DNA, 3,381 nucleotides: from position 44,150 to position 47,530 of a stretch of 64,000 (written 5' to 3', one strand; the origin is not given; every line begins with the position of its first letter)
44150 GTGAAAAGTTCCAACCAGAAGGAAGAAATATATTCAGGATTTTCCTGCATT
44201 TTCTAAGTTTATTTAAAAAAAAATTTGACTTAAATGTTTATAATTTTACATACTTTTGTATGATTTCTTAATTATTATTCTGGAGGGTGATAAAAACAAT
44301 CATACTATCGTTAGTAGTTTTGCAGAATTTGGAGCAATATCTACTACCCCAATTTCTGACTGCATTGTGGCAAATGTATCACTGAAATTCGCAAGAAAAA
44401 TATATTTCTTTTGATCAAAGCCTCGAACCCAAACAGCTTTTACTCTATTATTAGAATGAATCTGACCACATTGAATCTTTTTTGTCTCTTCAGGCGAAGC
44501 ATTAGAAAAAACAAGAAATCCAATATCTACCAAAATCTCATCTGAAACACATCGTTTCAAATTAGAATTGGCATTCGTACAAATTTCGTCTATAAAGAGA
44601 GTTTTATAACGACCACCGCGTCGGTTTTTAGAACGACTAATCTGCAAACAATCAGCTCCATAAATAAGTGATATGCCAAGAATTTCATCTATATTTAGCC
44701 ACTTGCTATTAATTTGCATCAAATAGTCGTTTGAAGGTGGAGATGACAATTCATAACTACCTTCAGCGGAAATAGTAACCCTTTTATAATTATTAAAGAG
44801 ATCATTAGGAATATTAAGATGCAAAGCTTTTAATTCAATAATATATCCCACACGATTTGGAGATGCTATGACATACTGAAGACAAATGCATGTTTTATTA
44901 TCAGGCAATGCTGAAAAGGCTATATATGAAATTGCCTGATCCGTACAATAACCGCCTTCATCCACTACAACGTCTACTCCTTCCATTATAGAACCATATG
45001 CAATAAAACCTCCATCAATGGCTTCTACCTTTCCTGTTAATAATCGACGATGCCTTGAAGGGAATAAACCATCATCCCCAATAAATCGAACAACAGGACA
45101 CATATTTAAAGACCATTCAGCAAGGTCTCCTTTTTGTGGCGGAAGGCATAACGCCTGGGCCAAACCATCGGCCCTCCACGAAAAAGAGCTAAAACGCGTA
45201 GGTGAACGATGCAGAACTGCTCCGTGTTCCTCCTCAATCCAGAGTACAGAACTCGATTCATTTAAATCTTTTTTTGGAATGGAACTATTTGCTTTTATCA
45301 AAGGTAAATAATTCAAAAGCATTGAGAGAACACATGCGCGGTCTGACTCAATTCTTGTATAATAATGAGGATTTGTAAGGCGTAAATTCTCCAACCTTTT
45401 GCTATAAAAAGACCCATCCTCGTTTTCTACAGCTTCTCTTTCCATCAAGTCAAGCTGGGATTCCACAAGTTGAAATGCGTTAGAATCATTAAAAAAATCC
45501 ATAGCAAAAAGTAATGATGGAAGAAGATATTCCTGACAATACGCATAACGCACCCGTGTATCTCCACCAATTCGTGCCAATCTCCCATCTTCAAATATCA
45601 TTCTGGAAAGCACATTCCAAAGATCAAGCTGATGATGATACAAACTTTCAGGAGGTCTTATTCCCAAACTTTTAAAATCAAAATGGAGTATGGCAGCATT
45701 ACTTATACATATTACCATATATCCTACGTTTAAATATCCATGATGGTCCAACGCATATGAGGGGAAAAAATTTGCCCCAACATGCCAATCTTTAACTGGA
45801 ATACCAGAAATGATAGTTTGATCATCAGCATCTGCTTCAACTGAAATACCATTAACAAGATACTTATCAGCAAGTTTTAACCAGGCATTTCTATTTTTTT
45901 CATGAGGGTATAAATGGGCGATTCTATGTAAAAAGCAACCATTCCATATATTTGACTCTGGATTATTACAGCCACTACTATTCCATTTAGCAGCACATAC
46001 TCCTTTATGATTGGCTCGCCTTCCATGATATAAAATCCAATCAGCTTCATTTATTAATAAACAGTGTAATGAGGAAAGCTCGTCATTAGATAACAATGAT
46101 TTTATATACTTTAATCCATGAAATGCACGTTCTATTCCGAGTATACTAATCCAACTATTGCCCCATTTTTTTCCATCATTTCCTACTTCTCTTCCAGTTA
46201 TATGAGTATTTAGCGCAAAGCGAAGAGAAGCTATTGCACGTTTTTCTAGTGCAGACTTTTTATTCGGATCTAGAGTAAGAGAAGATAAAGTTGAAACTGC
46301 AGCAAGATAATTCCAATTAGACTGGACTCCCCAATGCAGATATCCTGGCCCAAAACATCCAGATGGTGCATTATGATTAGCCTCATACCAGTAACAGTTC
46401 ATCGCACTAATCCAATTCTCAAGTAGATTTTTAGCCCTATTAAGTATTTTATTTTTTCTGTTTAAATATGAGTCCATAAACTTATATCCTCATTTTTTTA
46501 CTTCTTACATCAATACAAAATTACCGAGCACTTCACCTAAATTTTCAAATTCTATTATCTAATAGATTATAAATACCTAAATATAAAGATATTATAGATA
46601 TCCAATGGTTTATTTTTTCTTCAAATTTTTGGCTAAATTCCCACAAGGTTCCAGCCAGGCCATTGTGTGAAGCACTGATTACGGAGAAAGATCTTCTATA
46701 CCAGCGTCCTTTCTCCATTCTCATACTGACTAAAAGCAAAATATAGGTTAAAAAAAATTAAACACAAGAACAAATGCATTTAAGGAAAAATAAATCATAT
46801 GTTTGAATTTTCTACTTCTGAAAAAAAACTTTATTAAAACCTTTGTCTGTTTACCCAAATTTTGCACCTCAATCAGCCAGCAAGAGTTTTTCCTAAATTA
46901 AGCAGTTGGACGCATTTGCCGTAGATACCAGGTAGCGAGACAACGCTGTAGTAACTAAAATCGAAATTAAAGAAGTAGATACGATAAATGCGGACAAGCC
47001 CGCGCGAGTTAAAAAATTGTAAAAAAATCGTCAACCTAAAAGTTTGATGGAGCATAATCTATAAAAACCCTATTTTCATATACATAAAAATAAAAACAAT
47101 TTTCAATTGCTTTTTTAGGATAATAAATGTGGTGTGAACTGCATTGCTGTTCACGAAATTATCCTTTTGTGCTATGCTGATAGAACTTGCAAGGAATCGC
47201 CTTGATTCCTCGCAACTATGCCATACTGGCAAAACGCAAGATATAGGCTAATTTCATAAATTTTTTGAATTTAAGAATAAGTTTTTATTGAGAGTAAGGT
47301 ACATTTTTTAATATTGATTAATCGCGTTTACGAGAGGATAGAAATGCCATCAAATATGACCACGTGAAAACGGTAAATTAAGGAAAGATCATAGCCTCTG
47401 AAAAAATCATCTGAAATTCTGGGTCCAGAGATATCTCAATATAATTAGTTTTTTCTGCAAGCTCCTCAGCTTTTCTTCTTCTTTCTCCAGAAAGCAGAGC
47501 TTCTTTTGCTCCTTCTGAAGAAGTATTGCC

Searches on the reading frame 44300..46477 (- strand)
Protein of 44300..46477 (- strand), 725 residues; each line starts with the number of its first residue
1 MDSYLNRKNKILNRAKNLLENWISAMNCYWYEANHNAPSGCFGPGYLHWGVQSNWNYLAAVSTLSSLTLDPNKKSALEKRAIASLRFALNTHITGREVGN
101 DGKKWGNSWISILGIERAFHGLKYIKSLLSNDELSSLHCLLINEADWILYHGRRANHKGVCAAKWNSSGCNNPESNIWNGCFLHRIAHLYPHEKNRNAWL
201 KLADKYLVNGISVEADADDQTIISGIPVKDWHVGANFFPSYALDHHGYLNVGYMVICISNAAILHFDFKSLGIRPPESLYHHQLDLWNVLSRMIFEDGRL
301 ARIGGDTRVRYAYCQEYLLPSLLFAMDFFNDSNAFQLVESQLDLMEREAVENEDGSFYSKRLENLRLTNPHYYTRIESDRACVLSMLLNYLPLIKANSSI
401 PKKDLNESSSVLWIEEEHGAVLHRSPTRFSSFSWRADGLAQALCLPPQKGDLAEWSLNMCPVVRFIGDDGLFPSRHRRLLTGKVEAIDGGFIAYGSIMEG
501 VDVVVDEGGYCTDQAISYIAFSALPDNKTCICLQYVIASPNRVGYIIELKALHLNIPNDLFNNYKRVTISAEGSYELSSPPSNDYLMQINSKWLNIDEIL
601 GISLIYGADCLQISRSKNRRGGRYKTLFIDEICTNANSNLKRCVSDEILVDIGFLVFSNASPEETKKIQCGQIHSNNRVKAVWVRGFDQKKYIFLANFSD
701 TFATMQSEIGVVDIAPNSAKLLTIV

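Call 9: search_protein_families(library=pfam, proteins=[window:44300-46477:-])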
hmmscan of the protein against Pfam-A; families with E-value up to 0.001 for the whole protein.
window:44300-46477:- (725 aa): 0 families

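Call 14: find_encoding_contigs(protein=window:44300-46477:-, flank=10000, max_places=10)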
Protein window:44300-46477:- (725 aa): 19 contigs read that carry it; 10 places shown.
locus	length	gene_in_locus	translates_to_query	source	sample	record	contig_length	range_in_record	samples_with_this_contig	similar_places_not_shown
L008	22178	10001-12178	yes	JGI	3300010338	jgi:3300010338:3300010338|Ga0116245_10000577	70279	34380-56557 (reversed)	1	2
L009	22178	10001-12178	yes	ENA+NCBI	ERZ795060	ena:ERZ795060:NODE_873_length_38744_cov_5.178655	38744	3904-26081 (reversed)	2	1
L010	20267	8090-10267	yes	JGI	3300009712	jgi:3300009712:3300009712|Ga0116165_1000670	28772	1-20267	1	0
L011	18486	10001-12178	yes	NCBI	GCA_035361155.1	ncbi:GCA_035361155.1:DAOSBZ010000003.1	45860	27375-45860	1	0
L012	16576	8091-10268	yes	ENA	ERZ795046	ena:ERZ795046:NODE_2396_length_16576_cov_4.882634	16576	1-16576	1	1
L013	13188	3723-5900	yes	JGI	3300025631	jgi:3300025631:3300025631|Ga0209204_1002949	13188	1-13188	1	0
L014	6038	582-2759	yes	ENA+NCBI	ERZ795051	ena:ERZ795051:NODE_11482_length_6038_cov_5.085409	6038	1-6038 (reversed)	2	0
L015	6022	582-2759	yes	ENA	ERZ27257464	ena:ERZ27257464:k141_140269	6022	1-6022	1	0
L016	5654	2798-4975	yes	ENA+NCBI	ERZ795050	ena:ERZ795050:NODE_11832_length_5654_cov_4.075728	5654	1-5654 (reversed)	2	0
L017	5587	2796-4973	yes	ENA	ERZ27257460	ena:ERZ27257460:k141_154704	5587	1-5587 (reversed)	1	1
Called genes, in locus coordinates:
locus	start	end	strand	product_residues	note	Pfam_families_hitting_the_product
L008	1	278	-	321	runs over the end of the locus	PF00356:LacI, PF13377:Peripla_BP_3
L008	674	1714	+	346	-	PF01381:HTH_3 (weak), PF00356:LacI, PF00532:Peripla_BP_1, PF13407:Peripla_BP_4, PF13377:Peripla_BP_3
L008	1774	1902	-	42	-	-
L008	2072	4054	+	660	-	PF00012:HSP70, PF06723:MreB_Mbl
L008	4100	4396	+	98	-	PF00166:Cpn10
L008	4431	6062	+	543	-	PF00118:Cpn60_TCP1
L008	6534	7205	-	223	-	PF01026:TatD_DNase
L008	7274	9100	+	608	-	PF00111:Fer2, PF17650:RACo_linker, PF17651:Raco_middle, PF14574:RACo_C_ter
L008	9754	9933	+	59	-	-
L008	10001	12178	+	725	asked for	-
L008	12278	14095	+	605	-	PF00587:tRNA-synt_2b, PF04073:tRNA_edit, PF03129:HGTP_anticodon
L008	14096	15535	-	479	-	PF02310:B12-binding, PF04055:Radical_SAM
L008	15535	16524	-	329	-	PF01261:AP_endonuc_2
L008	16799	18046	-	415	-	PF09445:Methyltransf_15 (faint), PF05958:tRNA_U5-meth_tr, PF03602:Cons_hypoth95, PF06325:PrmA, PF13847:Methyltransf_31 (weak)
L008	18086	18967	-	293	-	PF00294:PfkB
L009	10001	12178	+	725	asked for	-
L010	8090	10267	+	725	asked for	-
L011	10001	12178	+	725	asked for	-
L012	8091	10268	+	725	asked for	-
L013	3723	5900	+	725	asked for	-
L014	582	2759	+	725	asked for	-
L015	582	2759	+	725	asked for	-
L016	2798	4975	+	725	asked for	-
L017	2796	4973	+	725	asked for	-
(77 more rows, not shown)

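Call 31: find_homologous_proteins(query=window:44300-46477:-)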
Query window:44300-46477:- (725 aa): 871 proteins with E <= 0.001 among 8000 candidates; the best 120 are listed.
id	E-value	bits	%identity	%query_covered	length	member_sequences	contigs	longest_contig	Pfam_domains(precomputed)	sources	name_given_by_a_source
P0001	0.0e+0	1567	100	92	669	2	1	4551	-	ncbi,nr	ncbi:MAG TPA: hypothetical protein P5239_05915, partial [Victivallales bacterium]|nr:hypothetical pr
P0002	0.0e+0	1351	78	100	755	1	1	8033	-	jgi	-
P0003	1.9e-274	930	55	99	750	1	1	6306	-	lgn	-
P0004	1.2e-270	918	54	99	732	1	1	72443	-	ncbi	ncbi:MAG: hypothetical protein V1809_11760 [Planctomycetota bacterium]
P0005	6.9e-269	912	53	99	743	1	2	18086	-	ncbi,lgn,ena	-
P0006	2.2e-268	910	55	99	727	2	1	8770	-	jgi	jgi:hypothetical protein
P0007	1.5e-267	908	55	99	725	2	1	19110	-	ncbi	-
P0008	5.8e-267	906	55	96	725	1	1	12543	-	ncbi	-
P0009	2.1e-266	904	56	95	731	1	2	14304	-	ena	-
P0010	3.1e-266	903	55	96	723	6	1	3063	-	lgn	-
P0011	2.0e-264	897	55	95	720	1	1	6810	-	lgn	-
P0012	1.7e-263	894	54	96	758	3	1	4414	-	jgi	-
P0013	1.8e-260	884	54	95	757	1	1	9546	-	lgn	-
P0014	6.8e-259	879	54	96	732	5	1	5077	-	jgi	-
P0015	3.7e-257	873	53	98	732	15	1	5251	-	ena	-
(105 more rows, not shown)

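Call 32: find_encoding_contigs(protein=P0002, flank=10000, max_places=5)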
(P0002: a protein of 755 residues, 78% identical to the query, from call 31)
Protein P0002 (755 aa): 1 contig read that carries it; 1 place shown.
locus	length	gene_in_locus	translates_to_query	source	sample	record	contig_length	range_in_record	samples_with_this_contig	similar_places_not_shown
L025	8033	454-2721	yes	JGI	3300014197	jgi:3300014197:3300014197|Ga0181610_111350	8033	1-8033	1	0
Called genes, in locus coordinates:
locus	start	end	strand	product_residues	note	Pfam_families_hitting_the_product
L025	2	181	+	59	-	?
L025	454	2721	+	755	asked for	-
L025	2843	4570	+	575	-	PF00587:tRNA-synt_2b, PF04073:tRNA_edit, PF03129:HGTP_anticodon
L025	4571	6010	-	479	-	PF02310:B12-binding, PF04055:Radical_SAM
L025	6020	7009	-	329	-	PF01261:AP_endonuc_2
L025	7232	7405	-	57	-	-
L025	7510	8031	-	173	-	?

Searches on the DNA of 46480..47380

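Call 82: search_rna_families(source=window, start=46480, end=47380, threshold=evalue, max_evalue=10)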
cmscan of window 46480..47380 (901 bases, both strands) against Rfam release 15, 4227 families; matches with E-value up to 10: 3.
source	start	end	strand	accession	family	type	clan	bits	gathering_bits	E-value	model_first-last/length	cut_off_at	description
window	47083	47158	-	RF02059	STnc50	Gene; sRNA;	-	23.6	55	0.22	1-84/84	no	Salmonella enterica sRNA STnc40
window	46550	46673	-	RF00428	SNORA38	Gene; snRNA; snoRNA; HACA-box;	-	19.2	60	0.28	1-131/131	no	Small nucleolar RNA SNORA38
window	47323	47351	-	RF03139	S4-Bacteroidia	Cis-reg; leader;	CL00119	13.1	34.7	8.7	1-30/34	no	S4-Bacteroidia ribosomal protein leader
